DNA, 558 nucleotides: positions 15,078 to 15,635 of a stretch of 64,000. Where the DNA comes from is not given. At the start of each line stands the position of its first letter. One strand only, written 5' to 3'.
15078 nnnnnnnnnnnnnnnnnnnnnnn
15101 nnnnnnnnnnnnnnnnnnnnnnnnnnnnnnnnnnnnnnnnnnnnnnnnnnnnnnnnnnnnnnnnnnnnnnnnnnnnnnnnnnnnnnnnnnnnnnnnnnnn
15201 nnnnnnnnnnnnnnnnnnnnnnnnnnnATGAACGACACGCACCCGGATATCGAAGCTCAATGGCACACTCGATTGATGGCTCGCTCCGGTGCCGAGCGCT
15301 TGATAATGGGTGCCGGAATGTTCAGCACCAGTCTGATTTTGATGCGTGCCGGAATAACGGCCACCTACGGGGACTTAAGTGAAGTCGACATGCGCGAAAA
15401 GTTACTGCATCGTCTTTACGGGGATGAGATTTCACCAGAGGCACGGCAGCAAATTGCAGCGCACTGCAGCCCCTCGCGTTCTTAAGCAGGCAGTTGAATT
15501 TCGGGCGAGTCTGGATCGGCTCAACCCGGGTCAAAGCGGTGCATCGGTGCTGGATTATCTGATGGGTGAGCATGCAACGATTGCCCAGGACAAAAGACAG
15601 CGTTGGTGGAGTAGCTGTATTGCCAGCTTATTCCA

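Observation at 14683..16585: NTase plus coupled small Rx4H protein, a helicase gene ghost and a DUF3883 protein downstream of the nuclease-helicase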

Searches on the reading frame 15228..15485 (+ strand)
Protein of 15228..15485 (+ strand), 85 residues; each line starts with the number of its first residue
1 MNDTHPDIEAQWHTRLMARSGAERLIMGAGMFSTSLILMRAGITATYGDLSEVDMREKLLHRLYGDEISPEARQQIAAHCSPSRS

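Call 4: search_protein_families(library=pfam, proteins=[window:15228-15485:+], max_evalue=0.1)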
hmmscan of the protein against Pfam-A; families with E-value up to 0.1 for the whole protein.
window:15228-15485:+ (85 aa): 0 families

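Call 5: search_protein_families(library=ncbifam, proteins=[window:15228-15485:+], max_evalue=0.1)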
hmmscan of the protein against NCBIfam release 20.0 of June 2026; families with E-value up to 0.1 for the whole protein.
window:15228-15485:+ (85 aa): 0 families

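Call 6: search_protein_families(library=padloc, proteins=[window:15228-15485:+], max_evalue=0.1)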
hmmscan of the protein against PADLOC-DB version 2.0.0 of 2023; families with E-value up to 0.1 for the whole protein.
window:15228-15485:+ (85 aa): 0 families

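Call 8: find_homologous_proteins(query=window:15228-15485:+, max_evalue=0.01)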
Query window:15228-15485:+ (85 aa): 5 proteins with E <= 0.01 among 6 candidates.
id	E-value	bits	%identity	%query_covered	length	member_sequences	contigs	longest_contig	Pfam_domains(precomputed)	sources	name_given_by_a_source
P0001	2.1e-49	182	100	100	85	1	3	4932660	PF18993.7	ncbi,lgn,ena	ncbi:MAG: hypothetical protein V3U76_06535 [Granulosicoccus sp.]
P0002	3.6e-41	156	89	100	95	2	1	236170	PF18993.7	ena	-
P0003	5.4e-27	111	66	96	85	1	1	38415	-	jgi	-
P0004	7.9e-24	101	93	65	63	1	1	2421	-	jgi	jgi:hypothetical protein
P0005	3.3e-12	64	44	93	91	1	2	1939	-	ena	-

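Call 10: search_protein_families(library=pfam, proteins=[window:15228-15485:+, P0002, P0003, P0004, P0005], max_evalue=10)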
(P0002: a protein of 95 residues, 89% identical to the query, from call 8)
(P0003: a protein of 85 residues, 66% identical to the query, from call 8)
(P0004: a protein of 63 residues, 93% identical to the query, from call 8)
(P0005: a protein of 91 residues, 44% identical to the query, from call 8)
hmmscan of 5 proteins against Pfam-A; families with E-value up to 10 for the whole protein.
window:15228-15485:+ (85 aa): 0 families

P0002 (95 aa): 1 family
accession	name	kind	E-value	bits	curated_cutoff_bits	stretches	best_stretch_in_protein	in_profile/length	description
PF13996.11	YobH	-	0.18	12.3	27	1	72-94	44-66/70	YobH-like protein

P0003 (85 aa): 1 family
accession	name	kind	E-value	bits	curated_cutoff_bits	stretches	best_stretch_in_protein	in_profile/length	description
PF08445.16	FR47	-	0.13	12.7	22.1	1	37-79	11-53/86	FR47-like protein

P0004 (63 aa): 1 family
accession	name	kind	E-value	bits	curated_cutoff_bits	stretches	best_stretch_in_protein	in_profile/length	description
PF21982.2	RecX_HTH1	-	0.0073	16.7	26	1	21-46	11-36/40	RecX, first three-helix domain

P0005 (91 aa): 1 family
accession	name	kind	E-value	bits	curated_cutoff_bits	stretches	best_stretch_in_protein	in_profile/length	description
PF03744.18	BioW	-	0.053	13.5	25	1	20-59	15-54/239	6-carboxyhexanoate--CoA ligase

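Call 13: find_encoding_contigs(protein=P0001, flank=10000, max_places=4)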
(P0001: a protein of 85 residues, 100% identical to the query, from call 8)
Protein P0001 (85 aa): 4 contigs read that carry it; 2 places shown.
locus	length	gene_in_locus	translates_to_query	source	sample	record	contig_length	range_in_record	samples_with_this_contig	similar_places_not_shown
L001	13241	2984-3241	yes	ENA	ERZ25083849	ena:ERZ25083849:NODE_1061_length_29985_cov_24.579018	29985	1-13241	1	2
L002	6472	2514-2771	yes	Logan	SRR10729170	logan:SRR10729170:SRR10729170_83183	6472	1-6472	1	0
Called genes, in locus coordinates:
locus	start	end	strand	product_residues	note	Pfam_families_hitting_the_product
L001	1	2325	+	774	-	?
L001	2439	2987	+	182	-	-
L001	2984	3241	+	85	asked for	PF18993:Rv0078B (faint)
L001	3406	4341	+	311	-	PF13020:NOV_C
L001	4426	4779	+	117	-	PF20432:Xre-like-HTH, PF09722:Xre_MbcA_ParS_C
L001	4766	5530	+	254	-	PF08808:RES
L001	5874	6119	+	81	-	-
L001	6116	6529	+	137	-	PF01850:PIN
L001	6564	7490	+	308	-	PF01156:IU_nuc_hydro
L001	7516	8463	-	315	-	PF00561:Abhydrolase_1 (weak), PF12697:Abhydrolase_6, PF12146:Hydrolase_4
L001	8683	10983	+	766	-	PF16990:CBM_35 (weak), PF13442:Cytochrome_CBB3 (faint)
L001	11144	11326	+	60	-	-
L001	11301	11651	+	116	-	PF05685:Uma2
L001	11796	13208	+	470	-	PF02310:B12-binding, PF04055:Radical_SAM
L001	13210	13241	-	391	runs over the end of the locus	PF01244:Peptidase_M19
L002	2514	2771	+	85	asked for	PF18993:Rv0078B (faint)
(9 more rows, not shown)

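Call 25: search_protein_representatives(alignment_id=A1)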
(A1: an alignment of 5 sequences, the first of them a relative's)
Query: 5 sequences, 88 profile positions. Proteins with E-value up to 0.001 (for the whole library): 1060; up to 1e-10: 279; up to 1e-30: 1. The best 150 are listed.
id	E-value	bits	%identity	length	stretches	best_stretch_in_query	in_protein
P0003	1.8e-41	156.2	-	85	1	1-85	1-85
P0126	1.6e-24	101.8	-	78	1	1-77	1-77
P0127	5.9e-24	100.0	-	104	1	1-77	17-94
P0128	7.6e-23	96.5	-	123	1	1-82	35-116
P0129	5.0e-21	90.6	-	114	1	1-83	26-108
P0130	1.5e-19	85.9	-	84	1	1-78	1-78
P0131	2.2e-19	85.4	-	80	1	1-80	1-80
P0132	5.3e-19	84.2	-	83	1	1-79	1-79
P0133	5.8e-19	84.0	-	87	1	1-79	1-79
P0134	8.2e-19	83.6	-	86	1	1-84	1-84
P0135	1.2e-18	83.1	-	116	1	1-81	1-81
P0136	1.4e-18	82.8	-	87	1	1-78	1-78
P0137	2.1e-18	82.2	-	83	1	1-82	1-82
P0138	2.3e-18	82.1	-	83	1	1-80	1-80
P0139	2.6e-18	81.9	-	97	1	1-81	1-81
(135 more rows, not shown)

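Call 30: search_solved_structures(query=A2, max_evalue=10, show_alignments=3)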
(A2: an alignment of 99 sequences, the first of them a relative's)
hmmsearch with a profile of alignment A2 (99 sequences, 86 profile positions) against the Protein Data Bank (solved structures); distinct sequences matched with E-value up to 10: 3.
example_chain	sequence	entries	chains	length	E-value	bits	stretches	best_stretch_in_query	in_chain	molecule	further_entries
9g8u_B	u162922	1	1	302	0.52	13.5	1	29-63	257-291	Lipase chaperone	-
5xvn_A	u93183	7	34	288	1.2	12.4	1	35-80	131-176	CRISPR-associated endonuclease Cas1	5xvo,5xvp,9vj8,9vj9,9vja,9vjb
9s1t_A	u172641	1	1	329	9.6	9.5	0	25-66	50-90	De novo designed helical barrel - 6H5L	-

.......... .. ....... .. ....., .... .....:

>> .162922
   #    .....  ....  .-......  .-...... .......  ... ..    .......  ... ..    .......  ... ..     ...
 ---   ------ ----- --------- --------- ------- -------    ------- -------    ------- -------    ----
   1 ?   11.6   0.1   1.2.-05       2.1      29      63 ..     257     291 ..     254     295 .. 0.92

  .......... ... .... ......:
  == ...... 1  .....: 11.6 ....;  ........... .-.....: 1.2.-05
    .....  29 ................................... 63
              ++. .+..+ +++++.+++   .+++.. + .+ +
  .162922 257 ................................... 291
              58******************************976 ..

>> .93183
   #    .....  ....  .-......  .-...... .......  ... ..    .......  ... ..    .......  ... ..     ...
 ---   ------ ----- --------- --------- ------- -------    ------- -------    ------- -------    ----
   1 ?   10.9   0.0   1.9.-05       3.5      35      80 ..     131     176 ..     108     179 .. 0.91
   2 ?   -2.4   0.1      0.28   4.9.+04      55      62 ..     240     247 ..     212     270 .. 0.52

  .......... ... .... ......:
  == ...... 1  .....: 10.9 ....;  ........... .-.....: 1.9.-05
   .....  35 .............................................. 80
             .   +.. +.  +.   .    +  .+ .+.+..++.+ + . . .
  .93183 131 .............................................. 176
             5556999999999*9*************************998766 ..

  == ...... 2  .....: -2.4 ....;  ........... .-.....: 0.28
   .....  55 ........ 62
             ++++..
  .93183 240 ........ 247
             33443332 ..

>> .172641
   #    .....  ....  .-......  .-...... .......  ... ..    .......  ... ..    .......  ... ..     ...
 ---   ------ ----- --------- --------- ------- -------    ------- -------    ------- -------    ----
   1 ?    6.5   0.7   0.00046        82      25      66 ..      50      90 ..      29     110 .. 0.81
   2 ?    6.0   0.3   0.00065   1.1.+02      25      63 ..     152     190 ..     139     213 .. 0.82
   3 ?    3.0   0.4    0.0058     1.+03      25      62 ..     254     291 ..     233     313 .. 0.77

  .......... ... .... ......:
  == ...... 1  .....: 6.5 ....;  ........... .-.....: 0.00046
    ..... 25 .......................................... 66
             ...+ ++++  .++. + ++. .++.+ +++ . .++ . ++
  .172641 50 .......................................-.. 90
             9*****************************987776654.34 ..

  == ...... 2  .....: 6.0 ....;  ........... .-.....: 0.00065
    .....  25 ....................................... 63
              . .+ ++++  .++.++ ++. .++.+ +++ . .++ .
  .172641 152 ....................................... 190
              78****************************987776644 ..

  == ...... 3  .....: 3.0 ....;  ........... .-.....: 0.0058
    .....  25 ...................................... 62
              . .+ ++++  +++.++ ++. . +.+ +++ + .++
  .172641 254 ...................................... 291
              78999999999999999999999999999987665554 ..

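Call 31: search_protein_families(library=pfam, alignment_id=A2, max_evalue=0.01)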
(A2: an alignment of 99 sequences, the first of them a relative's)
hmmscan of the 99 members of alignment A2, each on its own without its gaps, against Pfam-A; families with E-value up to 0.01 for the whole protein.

A. member 1, P0001 (85 aa): 0 families

B. families by the number of members that match (of 99 scanned): 4 families
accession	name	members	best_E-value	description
PF18993.5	Rv0078B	41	5.5e-09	Rv0078B-related antitoxin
PF22751.1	DUF488-N3a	1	0.0028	Active DUF488-N3 subclade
PF25426.1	AAA_lid_BCS1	1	0.0089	Mitochondrial chaperone BCS1-like, ATPase lid domain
PF22592.2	FCaBP_EF-hand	1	0.0092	FCaBP EF-hand domain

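Call 38: find_encoding_contigs(protein=P0002, flank=10000, max_places=3)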
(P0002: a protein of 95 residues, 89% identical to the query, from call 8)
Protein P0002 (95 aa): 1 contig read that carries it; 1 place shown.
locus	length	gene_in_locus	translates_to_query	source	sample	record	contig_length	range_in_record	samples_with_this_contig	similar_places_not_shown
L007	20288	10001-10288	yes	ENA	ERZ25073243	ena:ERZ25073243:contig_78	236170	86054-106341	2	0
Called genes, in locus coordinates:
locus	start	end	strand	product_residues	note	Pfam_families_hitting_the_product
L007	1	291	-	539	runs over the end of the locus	PF00115:COX1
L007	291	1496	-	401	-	PF02790:COX2_TM, PF00116:COX2, PF00034:Cytochrom_C (faint), PF13442:Cytochrome_CBB3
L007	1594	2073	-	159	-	PF10003:DUF2244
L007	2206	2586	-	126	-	-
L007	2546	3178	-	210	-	PF13489:Methyltransf_23, PF13847:Methyltransf_31 (faint), PF08241:Methyltransf_11, PF08242:Methyltransf_12 (weak), PF13649:Methyltransf_25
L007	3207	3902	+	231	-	PF02660:G3P_acyltransf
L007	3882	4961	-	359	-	PF00814:TsaD, PF22521:HypF_C_2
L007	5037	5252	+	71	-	PF01165:Ribosomal_S21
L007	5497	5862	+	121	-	PF09424:YqeY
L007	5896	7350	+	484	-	PF14691:Fer4_20, PF00070:Pyr_redox (faint), PF07992:Pyr_redox_2, PF13450:NAD_binding_8 (weak), PF13738:Pyr_redox_3 (faint)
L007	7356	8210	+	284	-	PF01208:URO-D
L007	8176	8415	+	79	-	PF01208:URO-D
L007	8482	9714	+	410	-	PF07350:Gig2-like, PF05721:PhyH (faint)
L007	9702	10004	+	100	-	-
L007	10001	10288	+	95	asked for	PF18993:Rv0078B (weak)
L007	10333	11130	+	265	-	PF05721:PhyH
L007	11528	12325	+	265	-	PF01979:Amidohydro_1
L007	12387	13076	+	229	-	-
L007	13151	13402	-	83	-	PF13635:DUF4143 (weak)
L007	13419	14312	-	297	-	PF13173:AAA_14, PF13635:DUF4143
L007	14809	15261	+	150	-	PF01235:Na_Ala_symp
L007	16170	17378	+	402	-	PF28082:ZorA-like_t1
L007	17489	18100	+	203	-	-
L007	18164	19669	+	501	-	PF00665:rve (weak)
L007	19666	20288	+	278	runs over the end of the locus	PF13401:AAA_22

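Call 39: find_encoding_contigs(protein=P0004, flank=5000, max_places=3)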
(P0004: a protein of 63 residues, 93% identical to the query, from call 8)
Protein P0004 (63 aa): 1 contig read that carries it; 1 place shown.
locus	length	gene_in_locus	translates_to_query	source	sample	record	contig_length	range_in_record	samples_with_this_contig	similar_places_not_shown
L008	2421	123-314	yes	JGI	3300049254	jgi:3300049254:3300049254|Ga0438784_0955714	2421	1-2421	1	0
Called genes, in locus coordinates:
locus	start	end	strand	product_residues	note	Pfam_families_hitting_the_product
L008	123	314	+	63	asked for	-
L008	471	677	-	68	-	-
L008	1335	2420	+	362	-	?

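Call 41: predict_structure(alignment_id=A2)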
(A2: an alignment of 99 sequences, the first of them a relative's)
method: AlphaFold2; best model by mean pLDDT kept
length: 85 residues; sequences in the alignment: 99
mean_pLDDT: 91.1   pTM: 0.65
mean pLDDT of the five models: 91.1, 89.9, 89.8, 89.3, 87.4
residues with pLDDT >= 90: 62; 70-90: 19; 50-70: 3; < 50: 1
segments of 3 or more residues with pLDDT < 50: none
pLDDT, mean of each block of 10 residues (from residue 1): 91 97 95 95 97 93 90 85 63
secondary structure, 60 per line:
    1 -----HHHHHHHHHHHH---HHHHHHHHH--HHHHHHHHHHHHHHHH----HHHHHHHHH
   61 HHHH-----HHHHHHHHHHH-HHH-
elements in order: H6-17 H21-29 H32-47 H52-64 H70-80

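Call 48: fold_search(model_id=the predicted structure, library=pdb)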
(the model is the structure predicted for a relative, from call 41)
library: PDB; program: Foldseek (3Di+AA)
matches with E <= 10: 16; with E <= 0.001: 0
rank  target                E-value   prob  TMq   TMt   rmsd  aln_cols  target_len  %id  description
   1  9o17_AT               2.0e+00  0.16  0.25  0.33   6.7        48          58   21  Cryo-EM structure of Methanosarcina acetivorans 70S ribosome (released 2025-09-24)
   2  9fhl_S                2.1e+00  0.20  0.26  0.32   6.3        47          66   21  High-resolution cryo-EM structure of Saccharolobus solfataricus 30S ribosomal subunit bound to mRNA and initiator tRNA (released 2025-01-15)
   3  3tz1_A                3.5e+00  0.15  0.30  0.34   4.4        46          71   20  Crystal structure of the Ca2+-saturated C-terminal domain of Akazara scallop troponin C in complex with a troponin I f (released 2013-01-23)
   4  9g28_I                4.8e+00  0.11  0.36  0.14  11.0        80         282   16  snR30 snoRNP - State 2 - Utp23-Krr1-deltaC3 (released 2025-06-18)
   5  7r23_A                4.8e+00  0.06  0.26  0.18  13.7       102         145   13  Crystal structure of human Arc CTD in complex with two anti-Arc nanobodies (released 2022-06-01)
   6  1f3o                  5.8e+00  0.25  0.28  0.11   2.0        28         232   28  Crystal structure of MJ0796 ATP-binding cassette (released 2001-07-25)
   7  7wtx_R                7.0e+00  0.09  0.27  0.21   6.7        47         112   15  Cryo-EM structure of a human pre-40S ribosomal subunit - State RRP12-B1 (released 2022-10-19)
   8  6xtz                  7.5e+00  0.04  0.26  0.09  10.3        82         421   10  Structure of Dally-like protein in complex with O-palmitoleoyl serine (released 2020-07-29)
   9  6tz7_B                7.9e+00  0.08  0.30  0.23   7.9        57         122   16  Crystal Structure of Aspergillus fumigatus Calcineurin A, Calcineurin B, FKBP12 and FK506 (Tacrolimus) (released 2019-09-18)
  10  6ygt                  8.5e+00  0.03  0.22  0.24   9.1        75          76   21  Crystal structure of variant T52P of the intracellular chorismate mutase from Mycobacterium tuberculosis (released 2021-04-07)
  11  8ka1_D                9.0e+00  0.08  0.36  0.26   5.4        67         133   16  Crystal structure of Vibrio vulnificus RID-dependent transforming NADase domain (RDTND)/calmodulin-binding domain of R (released 2024-07-10)
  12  7bp4_B                9.0e+00  0.07  0.22  0.22   4.2        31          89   19  Structural insights into nucleosome reorganization by NAP1-RELATED PROTEIN 1 (NRP1) (released 2020-11-11)
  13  2j70                  9.0e+00  0.04  0.27  0.28  10.1        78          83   18  Structural and functional characterisation of partner-switching regulating the environmental stress response in B. subti (released 2007-02-13)
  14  2gzk_A                9.6e+00  0.09  0.31  0.18   7.8        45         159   18  Structure of a complex of tandem HMG boxes and DNA (released 2006-07-25)
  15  2j6y_B                9.6e+00  0.05  0.28  0.29   9.8        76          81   16  Structural and Functional Characterisation of partner switching regulating the environmental stress response in Bacill (released 2007-02-13)
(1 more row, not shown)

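Call 54: search_protein_families(library=pfam, proteins=[P0126, P0130, P0131, P0132, P0133, P0134, P0136, P0137, P0138], max_evalue=0.1)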
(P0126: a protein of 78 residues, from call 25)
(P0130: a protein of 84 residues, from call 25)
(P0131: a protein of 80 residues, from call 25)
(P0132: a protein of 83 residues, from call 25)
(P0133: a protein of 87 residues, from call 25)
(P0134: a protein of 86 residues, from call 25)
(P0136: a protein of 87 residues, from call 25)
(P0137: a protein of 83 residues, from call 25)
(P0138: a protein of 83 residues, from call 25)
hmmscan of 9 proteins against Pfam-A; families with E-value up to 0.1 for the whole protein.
P0126 (78 aa): 0 families

P0130 (84 aa): 1 family
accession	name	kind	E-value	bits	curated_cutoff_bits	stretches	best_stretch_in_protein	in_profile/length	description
PF18993.5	Rv0078B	-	0.016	15.6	27.1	1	17-58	1-42/63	Rv0078B-related antitoxin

P0131 (80 aa): 2 families
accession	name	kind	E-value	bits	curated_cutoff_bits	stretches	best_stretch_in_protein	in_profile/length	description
PF19788.4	DUF6272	-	0.011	15.8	26.6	0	31-76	46-90/134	Family of unknown function (DUF6272)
PF21550.3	MTIP_N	-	0.05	14.4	27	1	38-74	27-63/71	Myosin A tail domain interacting protein, N-terminal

P0132 (83 aa): 0 families

P0133 (87 aa): 1 family
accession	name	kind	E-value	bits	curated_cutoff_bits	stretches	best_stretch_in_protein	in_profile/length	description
PF18993.5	Rv0078B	-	0.0027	18.1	27.1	1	17-59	1-43/63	Rv0078B-related antitoxin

P0134 (86 aa): 1 family
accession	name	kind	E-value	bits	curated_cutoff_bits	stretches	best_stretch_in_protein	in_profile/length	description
PF18993.5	Rv0078B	-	0.026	14.9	27.1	1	19-63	3-47/63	Rv0078B-related antitoxin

P0136 (87 aa): 2 families
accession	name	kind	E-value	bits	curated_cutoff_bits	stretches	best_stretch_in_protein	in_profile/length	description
PF18993.5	Rv0078B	-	1.4e-05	25.5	27.1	1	19-59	3-43/63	Rv0078B-related antitoxin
PF21793.2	DUF6877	-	0.026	14.5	24.4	1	74-86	24-36/53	Family of unknown function (DUF6877)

P0137 (83 aa): 2 families
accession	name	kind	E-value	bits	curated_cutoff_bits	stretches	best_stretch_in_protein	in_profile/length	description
PF01466.24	Skp1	-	0.013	15.7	22.3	1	39-77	7-42/48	Skp1 family, dimerisation domain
PF18993.5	Rv0078B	-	0.016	15.7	27.1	1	17-56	1-40/63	Rv0078B-related antitoxin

P0138 (83 aa): 1 family
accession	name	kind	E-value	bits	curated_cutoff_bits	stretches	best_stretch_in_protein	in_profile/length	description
PF18993.5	Rv0078B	-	0.023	15.2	27.1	1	18-66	2-50/63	Rv0078B-related antitoxin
